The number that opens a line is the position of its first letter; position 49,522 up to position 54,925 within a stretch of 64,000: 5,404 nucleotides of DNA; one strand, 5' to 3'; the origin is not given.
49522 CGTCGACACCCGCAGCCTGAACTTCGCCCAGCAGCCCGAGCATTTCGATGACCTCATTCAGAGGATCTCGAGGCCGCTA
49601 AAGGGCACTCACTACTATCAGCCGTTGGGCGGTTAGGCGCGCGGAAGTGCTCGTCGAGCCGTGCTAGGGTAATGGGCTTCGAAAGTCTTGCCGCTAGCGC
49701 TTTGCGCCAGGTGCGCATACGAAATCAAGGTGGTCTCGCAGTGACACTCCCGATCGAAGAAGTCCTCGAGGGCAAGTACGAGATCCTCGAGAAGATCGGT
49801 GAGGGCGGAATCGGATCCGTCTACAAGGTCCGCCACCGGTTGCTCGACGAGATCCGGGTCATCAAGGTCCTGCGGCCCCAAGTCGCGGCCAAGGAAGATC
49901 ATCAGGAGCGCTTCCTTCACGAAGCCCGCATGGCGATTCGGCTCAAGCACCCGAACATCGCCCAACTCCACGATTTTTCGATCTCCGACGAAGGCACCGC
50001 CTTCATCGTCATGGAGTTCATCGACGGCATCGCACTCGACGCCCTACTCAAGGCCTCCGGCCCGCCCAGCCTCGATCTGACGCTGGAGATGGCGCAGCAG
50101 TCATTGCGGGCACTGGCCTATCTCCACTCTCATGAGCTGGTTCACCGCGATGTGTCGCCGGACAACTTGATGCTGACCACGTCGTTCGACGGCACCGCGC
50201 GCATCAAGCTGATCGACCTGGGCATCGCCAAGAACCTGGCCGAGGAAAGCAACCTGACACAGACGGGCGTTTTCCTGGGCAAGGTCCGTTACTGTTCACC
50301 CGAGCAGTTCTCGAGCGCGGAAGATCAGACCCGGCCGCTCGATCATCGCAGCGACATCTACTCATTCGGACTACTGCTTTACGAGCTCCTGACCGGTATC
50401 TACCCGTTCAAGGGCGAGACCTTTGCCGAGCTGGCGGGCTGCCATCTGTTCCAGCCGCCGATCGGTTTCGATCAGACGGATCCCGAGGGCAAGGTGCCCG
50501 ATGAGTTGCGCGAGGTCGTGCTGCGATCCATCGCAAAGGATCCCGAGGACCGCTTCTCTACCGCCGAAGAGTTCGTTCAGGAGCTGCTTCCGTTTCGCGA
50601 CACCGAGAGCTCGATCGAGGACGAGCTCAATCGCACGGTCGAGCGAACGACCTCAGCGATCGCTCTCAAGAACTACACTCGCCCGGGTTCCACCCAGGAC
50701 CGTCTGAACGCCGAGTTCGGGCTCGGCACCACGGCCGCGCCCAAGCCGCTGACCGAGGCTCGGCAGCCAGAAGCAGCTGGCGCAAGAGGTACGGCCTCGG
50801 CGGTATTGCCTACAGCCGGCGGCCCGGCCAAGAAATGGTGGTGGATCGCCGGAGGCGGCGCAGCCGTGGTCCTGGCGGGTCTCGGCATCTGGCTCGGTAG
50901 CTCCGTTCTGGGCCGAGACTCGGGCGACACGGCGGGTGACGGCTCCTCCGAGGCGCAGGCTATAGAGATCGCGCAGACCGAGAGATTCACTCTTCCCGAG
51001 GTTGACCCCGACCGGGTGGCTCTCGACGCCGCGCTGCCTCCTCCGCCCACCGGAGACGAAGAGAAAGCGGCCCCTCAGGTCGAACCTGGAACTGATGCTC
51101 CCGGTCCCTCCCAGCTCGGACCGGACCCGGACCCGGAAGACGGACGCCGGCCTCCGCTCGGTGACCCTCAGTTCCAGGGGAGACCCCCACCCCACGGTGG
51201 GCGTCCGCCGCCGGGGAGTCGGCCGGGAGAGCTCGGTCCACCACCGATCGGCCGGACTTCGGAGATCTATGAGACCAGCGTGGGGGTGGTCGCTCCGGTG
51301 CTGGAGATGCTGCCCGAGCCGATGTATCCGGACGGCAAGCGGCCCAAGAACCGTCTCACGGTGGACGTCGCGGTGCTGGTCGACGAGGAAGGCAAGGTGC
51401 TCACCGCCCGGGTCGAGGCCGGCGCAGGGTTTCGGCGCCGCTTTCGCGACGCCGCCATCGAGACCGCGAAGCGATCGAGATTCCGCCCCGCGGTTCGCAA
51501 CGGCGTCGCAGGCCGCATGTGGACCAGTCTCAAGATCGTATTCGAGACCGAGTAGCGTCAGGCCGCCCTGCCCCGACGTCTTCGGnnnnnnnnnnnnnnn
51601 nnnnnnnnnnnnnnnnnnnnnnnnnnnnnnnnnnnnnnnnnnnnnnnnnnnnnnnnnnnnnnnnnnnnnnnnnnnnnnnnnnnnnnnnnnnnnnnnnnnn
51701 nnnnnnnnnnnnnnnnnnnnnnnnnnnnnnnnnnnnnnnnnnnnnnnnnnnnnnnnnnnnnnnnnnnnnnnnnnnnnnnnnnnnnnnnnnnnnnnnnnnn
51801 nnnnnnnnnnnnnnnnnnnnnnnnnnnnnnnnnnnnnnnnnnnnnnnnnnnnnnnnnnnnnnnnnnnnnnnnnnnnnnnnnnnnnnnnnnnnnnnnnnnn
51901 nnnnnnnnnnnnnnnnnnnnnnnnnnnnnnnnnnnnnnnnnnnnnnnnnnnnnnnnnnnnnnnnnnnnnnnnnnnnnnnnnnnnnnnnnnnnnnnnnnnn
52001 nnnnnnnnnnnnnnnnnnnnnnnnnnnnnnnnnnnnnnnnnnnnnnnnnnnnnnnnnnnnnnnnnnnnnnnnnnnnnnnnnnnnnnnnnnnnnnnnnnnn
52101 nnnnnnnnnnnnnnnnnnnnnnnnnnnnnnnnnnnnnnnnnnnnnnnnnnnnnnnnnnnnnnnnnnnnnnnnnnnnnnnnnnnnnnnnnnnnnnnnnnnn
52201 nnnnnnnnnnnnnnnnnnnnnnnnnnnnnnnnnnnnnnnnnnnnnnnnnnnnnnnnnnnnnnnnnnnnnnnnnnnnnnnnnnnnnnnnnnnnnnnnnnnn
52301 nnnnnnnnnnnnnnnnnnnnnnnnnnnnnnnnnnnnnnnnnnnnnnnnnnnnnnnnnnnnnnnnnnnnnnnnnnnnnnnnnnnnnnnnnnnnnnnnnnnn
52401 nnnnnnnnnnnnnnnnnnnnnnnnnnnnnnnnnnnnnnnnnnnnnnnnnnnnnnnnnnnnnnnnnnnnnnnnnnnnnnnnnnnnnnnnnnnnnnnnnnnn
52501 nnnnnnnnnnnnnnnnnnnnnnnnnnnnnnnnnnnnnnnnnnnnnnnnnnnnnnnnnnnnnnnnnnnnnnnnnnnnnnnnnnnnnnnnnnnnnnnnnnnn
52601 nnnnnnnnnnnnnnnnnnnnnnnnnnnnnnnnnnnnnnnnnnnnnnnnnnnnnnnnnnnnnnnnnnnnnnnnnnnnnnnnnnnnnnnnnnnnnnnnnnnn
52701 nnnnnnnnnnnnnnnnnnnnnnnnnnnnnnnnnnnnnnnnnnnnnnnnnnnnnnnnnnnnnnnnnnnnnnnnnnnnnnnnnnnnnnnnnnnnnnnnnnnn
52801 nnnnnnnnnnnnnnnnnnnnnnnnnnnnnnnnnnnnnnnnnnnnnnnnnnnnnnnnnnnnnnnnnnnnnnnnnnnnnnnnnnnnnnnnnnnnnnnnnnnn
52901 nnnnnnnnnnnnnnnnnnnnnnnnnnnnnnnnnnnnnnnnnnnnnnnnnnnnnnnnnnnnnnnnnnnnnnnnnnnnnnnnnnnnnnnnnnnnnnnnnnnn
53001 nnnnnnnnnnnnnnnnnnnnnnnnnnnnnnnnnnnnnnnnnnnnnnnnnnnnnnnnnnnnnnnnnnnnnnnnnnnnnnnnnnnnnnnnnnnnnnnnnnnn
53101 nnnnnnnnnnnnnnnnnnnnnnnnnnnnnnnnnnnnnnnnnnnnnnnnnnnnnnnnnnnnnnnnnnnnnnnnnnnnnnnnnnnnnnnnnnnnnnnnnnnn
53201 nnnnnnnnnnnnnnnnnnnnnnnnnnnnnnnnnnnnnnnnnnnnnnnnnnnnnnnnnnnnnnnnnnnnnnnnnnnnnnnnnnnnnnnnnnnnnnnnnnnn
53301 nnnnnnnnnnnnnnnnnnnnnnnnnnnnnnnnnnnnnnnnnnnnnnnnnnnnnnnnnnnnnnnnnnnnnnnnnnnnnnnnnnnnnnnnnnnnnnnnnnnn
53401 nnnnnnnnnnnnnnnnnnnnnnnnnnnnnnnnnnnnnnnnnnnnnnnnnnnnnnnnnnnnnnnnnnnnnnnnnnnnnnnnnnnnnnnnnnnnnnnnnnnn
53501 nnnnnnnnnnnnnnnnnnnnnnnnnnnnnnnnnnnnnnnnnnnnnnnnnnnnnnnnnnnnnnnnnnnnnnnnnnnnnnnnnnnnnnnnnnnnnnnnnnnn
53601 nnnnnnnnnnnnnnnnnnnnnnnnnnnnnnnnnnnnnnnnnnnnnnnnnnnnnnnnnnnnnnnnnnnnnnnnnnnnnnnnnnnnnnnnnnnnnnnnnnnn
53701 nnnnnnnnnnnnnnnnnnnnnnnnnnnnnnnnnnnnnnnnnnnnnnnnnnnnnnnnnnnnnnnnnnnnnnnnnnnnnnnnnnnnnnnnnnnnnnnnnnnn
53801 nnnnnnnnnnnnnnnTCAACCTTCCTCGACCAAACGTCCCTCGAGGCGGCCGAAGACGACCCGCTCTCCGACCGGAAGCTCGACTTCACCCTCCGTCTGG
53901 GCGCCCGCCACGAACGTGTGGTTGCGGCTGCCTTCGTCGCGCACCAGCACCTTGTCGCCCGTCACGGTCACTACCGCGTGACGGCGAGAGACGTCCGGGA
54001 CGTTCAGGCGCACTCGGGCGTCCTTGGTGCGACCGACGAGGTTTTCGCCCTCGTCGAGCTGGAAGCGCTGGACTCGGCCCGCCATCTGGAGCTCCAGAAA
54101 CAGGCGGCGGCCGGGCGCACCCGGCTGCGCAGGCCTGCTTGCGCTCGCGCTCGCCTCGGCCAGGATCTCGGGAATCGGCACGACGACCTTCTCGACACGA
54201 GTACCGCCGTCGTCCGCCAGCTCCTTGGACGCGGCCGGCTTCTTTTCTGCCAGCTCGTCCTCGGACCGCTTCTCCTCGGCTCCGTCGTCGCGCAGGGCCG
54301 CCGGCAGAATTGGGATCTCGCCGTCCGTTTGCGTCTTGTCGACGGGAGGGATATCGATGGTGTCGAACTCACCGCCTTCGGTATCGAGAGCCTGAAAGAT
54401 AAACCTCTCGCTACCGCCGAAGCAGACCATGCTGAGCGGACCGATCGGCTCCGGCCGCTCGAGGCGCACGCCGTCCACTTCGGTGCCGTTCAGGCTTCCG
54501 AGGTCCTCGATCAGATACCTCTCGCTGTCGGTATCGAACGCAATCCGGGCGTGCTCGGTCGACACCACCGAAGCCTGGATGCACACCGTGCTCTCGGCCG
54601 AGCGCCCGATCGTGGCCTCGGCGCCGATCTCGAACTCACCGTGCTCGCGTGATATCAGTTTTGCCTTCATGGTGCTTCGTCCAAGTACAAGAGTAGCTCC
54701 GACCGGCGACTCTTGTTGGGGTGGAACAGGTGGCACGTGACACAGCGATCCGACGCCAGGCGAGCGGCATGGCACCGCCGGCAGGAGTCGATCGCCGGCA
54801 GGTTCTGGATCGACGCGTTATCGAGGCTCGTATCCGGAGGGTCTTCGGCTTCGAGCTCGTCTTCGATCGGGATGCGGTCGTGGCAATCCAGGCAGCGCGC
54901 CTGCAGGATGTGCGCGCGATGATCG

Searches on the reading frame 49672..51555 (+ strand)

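Call 35: search_protein_families(library=pfam, proteins=[window:49672-51555:+], max_evalue=0.0001)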
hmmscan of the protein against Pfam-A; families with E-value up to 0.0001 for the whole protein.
window:49672-51555:+ (627 aa): 6 families
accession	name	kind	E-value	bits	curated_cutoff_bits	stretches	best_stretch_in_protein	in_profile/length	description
PF00069.31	Pkinase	-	5.9e-45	154.1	31.7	1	36-302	1-258/263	Protein kinase domain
PF07714.23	PK_Tyr_Ser-Thr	-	1.6e-35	123.1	23.1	1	37-297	2-251/258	Protein tyrosine and serine/threonine kinase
PF03544.19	TonB_C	-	1.5e-08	35.4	24.6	1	563-625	17-78/79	Gram-negative bacterial TonB protein C-terminal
PF17667.7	Pkinase_fungal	-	4.1e-06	26.2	24.1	1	141-194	292-347/387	Fungal protein kinase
PF03109.22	ABC1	-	6e-06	26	22.9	1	108-194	141-222/244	ABC1 atypical kinase-like domain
PF06293.20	Kdo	-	8.6e-05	22.5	21.3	0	108-184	90-167/207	Lipopolysaccharide kinase (Kdo/WaaP) family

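Call 79: search_protein_families(library=ncbifam, proteins=[window:49672-51555:+], max_evalue=0.00001)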
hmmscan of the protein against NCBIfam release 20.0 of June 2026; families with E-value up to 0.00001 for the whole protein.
window:49672-51555:+ (627 aa): 18 families
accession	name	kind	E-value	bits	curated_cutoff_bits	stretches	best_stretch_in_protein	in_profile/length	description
NF033483.0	PknB_PASTA_kin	equivalog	1.1e-78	265.6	450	1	29-410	2-354/563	Stk1 family PASTA domain-containing Ser/Thr kinase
NF047741.1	antiphage_MADS6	equivalog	5.2e-48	164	460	2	26-155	487-611/612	methylation-associated defense system protein kinase MAD6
NF052427.1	StpK7MSMEG_1200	equivalog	2.3e-44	151.9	900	1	34-303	7-263/601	serine/threonine protein kinase StpK7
TIGR03903.1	TOMM_kin_cyc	equivalog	2e-36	125.3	705.75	1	63-303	7-242/1267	TOMM system kinase/cyclase fusion protein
NF009651.0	PRK13184.1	equivalog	2e-32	112.1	839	1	35-308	3-290/932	serine/threonine-protein kinase PknD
NF038150.1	lanthi_synth_IV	equivalog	5e-26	91.3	650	1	29-321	184-470/851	class IV lanthionine synthetase LanL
NF033442.0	BREX_PglW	equivalog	1.3e-24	86.1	990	2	30-191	508-665/1391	BREX system serine/threonine kinase PglW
NF053615.1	SerThrKinAfsKStmc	equivalog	5.2e-18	65.1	1300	1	34-373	13-329/809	protein serine/threonine kinase AfsK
NF038151.1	lanthi_synth_III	equivalog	4.1e-12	45.3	575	1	32-195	218-392/833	class III lanthionine synthetase LanKC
NF043056.1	T4SS_LegK1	equivalog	2.7e-11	42.7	550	1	42-239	79-283/516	Dot/Icm T4SS effector kinase LegK1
NF058632.1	SerThrKinPrkT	equivalog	1.9e-09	37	280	1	35-184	22-163/322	serine/threonine protein kinase PrkT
TIGR03724.2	arch_bud32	equivalog_domain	3.9e-09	36.3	125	1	62-191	21-136/193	KEOPS complex kinase/ATPase Bud32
NF011463.0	PRK14879.1-4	equivalog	2.8e-08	33.4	188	1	56-187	40-161/237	Kae1-associated kinase Bud32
NF011464.0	PRK14879.1-7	equivalog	2.3e-07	30.8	246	1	61-188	33-151/221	Kae1-associated kinase Bud32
NF038079.1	TonB_sider_MxcH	equivalog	5e-07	28.2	925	1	542-616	2-75/792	TonB-dependent siderophore myxochelin receptor MxcH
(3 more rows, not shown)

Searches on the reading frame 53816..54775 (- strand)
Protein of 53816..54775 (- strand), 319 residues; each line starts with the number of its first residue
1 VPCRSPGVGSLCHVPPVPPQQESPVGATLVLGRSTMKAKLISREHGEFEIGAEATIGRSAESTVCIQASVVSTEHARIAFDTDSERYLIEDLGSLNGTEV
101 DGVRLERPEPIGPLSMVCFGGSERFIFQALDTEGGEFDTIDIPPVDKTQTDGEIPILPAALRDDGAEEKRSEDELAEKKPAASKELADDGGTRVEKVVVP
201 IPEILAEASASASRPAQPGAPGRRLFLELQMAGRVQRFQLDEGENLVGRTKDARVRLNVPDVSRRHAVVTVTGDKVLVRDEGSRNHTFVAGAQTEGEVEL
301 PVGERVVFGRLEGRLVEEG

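Call 44: search_protein_families(library=pfam, proteins=[window:53816-54775:-], max_evalue=0.01)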
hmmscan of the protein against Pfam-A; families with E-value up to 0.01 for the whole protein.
window:53816-54775:- (319 aa): 2 families
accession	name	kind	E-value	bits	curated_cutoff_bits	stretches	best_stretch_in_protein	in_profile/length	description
PF00498.31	FHA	-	2.8e-30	105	20.7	2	55-114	2-61/67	FHA domain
PF16697.10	Yop-YscD_cpl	-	2.8e-15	56.8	33.2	2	236-318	10-93/94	Inner membrane component of T3SS, cytoplasmic domain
